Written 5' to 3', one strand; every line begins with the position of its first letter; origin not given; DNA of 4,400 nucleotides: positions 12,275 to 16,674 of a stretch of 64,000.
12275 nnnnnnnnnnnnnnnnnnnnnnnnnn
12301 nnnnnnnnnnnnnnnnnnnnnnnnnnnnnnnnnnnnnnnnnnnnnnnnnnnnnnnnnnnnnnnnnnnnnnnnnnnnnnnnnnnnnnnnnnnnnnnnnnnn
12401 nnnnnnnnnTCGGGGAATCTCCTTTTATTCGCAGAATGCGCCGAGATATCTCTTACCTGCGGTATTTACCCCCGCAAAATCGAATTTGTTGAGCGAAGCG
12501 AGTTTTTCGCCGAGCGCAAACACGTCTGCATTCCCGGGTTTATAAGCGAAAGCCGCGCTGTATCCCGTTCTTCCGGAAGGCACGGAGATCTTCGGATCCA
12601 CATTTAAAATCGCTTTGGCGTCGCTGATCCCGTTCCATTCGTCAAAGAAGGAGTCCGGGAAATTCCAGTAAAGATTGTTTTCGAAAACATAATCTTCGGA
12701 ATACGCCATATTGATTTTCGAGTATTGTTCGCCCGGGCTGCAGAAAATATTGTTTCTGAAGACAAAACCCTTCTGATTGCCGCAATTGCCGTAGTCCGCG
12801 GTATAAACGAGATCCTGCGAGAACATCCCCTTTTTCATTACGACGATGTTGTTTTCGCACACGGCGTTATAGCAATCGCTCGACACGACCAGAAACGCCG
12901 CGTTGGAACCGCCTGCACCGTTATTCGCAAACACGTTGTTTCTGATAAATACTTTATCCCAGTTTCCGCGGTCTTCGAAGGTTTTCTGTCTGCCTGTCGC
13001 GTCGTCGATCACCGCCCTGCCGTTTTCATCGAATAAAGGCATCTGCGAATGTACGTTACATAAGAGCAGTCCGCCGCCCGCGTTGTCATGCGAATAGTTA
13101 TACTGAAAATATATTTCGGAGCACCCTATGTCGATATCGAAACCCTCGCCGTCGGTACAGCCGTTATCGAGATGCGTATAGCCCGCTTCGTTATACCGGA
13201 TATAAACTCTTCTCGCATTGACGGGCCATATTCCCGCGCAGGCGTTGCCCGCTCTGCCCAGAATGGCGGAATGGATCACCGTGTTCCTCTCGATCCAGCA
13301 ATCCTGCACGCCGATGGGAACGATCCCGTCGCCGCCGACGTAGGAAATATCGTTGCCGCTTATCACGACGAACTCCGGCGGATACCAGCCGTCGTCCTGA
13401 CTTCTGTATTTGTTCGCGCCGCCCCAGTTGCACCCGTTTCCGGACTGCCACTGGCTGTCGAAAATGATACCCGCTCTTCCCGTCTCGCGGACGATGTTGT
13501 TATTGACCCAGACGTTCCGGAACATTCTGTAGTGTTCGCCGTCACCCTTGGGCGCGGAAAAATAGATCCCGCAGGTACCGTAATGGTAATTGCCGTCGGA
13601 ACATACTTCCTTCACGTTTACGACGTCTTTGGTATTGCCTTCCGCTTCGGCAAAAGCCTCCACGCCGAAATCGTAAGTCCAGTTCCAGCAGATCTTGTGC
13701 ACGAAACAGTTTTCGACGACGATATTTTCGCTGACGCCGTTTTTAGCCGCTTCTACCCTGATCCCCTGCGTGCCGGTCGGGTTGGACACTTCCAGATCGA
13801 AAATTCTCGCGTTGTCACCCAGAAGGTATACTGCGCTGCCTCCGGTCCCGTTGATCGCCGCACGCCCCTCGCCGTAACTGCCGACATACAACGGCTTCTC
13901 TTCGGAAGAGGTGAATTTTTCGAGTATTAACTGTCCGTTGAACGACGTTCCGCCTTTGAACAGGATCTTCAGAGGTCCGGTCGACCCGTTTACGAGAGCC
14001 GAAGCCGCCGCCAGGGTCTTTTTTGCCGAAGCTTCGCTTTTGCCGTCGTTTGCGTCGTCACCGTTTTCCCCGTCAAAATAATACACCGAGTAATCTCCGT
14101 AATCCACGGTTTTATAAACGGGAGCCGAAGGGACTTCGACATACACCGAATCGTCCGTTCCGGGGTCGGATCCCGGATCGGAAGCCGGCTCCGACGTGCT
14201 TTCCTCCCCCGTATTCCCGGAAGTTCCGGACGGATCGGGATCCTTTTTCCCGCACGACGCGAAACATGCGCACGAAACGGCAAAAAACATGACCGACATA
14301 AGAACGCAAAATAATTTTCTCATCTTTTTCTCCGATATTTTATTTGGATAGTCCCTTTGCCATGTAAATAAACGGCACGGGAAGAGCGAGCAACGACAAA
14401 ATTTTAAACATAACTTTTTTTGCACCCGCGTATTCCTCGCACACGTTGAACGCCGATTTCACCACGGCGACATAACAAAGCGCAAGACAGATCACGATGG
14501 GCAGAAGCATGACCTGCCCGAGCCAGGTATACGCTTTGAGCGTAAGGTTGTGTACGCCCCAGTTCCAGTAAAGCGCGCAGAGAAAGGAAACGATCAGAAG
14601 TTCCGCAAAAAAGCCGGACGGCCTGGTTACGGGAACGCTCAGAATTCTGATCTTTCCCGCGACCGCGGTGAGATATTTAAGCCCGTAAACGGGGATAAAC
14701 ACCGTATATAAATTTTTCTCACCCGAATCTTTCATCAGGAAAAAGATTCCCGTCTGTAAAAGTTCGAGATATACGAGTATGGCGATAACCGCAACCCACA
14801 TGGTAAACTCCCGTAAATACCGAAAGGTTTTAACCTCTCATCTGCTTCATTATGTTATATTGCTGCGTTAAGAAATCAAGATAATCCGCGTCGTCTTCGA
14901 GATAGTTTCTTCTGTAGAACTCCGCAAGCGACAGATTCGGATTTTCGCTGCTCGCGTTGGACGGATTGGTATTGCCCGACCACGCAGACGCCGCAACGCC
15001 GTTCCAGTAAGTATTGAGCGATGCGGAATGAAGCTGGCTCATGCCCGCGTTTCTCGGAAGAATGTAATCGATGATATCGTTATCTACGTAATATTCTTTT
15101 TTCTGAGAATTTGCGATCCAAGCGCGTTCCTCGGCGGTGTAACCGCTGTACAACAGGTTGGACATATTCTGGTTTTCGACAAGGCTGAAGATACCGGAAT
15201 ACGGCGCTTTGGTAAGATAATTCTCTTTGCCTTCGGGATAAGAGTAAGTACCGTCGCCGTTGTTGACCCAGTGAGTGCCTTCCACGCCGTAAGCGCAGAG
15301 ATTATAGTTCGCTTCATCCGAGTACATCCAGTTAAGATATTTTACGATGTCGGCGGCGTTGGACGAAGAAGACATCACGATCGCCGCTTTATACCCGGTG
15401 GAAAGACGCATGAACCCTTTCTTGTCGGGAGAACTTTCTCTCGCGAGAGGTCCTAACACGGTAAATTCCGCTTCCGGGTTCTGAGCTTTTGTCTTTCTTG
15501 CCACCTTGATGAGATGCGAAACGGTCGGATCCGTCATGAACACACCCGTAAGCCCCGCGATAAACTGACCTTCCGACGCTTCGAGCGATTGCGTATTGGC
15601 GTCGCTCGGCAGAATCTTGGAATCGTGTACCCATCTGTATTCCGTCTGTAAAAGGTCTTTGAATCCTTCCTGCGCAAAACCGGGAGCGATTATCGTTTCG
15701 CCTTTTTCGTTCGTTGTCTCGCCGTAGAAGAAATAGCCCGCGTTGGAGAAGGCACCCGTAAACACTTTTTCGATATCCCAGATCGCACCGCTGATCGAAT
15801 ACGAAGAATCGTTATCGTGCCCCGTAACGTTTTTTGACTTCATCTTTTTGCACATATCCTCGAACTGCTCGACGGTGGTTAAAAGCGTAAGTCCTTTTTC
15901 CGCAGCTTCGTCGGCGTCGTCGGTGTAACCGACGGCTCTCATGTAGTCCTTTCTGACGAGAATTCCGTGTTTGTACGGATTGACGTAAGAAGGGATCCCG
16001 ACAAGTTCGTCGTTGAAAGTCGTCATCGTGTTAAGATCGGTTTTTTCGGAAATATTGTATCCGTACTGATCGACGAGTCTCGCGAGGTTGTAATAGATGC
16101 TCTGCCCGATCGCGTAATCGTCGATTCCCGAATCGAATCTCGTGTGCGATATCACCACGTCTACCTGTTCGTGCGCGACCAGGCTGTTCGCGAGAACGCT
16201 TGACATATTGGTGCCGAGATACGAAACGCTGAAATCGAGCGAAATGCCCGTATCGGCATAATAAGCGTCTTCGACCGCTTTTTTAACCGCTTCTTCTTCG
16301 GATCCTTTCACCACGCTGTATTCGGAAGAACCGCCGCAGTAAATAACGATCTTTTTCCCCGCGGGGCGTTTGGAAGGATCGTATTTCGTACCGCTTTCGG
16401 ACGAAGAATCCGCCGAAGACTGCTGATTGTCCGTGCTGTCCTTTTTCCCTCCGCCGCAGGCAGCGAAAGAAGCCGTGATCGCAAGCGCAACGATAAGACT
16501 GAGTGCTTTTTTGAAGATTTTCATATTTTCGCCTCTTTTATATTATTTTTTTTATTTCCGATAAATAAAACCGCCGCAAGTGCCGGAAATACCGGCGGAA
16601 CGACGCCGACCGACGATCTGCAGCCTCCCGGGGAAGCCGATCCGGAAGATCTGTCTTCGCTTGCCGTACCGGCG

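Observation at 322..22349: A 12-gene, ~21.6-kb single-strand glycan-utilisation operon with an unusual enzyme mix under a divergent AraC regulator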

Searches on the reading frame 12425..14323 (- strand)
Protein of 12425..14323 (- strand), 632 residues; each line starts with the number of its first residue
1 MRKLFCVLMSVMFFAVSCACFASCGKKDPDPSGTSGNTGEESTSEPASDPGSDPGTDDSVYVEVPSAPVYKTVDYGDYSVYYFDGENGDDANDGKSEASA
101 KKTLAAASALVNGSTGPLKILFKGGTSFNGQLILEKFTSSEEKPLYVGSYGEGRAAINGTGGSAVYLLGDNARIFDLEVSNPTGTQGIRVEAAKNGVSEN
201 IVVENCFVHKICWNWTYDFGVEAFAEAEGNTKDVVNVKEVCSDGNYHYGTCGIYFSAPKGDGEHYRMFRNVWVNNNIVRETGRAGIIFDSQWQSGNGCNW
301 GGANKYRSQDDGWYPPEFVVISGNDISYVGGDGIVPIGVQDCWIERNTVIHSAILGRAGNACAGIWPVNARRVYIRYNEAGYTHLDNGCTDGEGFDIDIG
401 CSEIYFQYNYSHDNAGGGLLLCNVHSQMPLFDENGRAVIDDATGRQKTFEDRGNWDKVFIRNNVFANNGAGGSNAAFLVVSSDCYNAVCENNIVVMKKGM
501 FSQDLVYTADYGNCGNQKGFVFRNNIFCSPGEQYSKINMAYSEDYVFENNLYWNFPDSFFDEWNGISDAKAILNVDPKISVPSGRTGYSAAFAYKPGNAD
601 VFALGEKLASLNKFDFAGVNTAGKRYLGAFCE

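Call 4: search_protein_families(library=pfam, proteins=[window:12425-14323:-], max_evalue=0.01)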
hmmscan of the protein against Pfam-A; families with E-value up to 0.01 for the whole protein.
window:12425-14323:- (632 aa): 1 family
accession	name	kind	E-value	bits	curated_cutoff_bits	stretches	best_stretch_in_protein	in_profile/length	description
PF13229.12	Beta_helix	-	0.00046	20.3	25.9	1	319-425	34-124/158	Right handed beta helix region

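Call 10: search_protein_families(library=ncbifam, proteins=[window:12425-14323:-], max_evalue=0.01)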
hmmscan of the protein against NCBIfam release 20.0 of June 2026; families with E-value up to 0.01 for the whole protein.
window:12425-14323:- (632 aa): 1 family
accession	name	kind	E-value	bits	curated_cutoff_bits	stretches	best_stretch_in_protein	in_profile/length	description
NF047897.1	LctobiosidLnbX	equivalog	5.5e-09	34.4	2500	2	79-163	44-134/1498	lacto-N-biosidase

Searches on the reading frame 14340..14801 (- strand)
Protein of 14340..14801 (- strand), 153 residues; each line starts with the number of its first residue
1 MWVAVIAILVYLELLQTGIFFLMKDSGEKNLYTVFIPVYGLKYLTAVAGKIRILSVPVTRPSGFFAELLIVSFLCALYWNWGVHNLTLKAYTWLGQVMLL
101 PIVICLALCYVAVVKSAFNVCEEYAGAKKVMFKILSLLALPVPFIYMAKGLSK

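Call 4: search_protein_families(library=pfam, proteins=[window:14340-14801:-], max_evalue=0.01)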
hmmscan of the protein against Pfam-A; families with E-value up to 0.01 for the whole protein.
window:14340-14801:- (153 aa): 0 families

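Call 10: search_protein_families(library=ncbifam, proteins=[window:14340-14801:-], max_evalue=0.01)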
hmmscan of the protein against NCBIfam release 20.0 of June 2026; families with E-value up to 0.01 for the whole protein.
window:14340-14801:- (153 aa): 1 family
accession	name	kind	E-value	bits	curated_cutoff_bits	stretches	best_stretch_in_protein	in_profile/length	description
NF033233.1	twin_helix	hypoth_equivalog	0.0053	16.6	49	1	2-33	2-31/58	twin transmembrane helix small protein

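Call 59: search_solved_structures(query=window:14340-14801:-, max_evalue=10)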
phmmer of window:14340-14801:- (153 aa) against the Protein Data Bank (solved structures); distinct sequences matched with E-value up to 10: 0.

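Call 68: search_protein_families(library=pfam, proteins=[window:14340-14801:-], max_evalue=10)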
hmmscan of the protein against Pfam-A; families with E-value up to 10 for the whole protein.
window:14340-14801:- (153 aa): 0 families

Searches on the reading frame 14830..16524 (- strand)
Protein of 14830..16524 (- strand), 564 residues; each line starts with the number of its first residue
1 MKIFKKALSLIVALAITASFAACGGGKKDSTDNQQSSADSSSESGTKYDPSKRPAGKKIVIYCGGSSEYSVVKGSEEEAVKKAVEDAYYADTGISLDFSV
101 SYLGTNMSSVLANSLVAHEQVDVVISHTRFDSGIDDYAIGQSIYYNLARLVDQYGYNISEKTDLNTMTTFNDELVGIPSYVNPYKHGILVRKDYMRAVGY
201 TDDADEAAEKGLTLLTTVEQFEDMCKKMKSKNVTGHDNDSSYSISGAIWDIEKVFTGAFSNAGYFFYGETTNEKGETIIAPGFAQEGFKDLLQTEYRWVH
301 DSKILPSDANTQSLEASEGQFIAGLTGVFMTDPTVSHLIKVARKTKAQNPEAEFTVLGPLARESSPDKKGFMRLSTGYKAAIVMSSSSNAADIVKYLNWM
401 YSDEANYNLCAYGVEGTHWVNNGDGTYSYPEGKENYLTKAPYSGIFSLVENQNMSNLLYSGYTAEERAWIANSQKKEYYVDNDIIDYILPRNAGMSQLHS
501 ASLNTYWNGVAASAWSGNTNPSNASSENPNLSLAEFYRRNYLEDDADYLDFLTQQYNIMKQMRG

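Call 4: search_protein_families(library=pfam, proteins=[window:14830-16524:-], max_evalue=0.01)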
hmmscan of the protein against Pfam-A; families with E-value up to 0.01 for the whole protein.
window:14830-16524:- (564 aa): 1 family
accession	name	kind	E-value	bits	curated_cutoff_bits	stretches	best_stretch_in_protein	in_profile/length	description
PF01547.30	SBP_bac_1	-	1.8e-06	28.7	26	1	74-406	2-306/307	Bacterial extracellular solute-binding protein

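Call 10: search_protein_families(library=ncbifam, proteins=[window:14830-16524:-], max_evalue=0.01)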
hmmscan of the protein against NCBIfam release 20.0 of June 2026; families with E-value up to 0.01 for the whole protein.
window:14830-16524:- (564 aa): 0 families

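Call 72: search_solved_structures(query=window:14830-16524:-, max_evalue=1)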
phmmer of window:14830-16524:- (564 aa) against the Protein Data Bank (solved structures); distinct sequences matched with E-value up to 1: 1.
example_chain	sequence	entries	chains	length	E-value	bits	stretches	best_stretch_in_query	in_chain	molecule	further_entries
3qku_A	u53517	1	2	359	0.44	12.6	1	147-254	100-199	DNA double-strand break repair rad50 ATPase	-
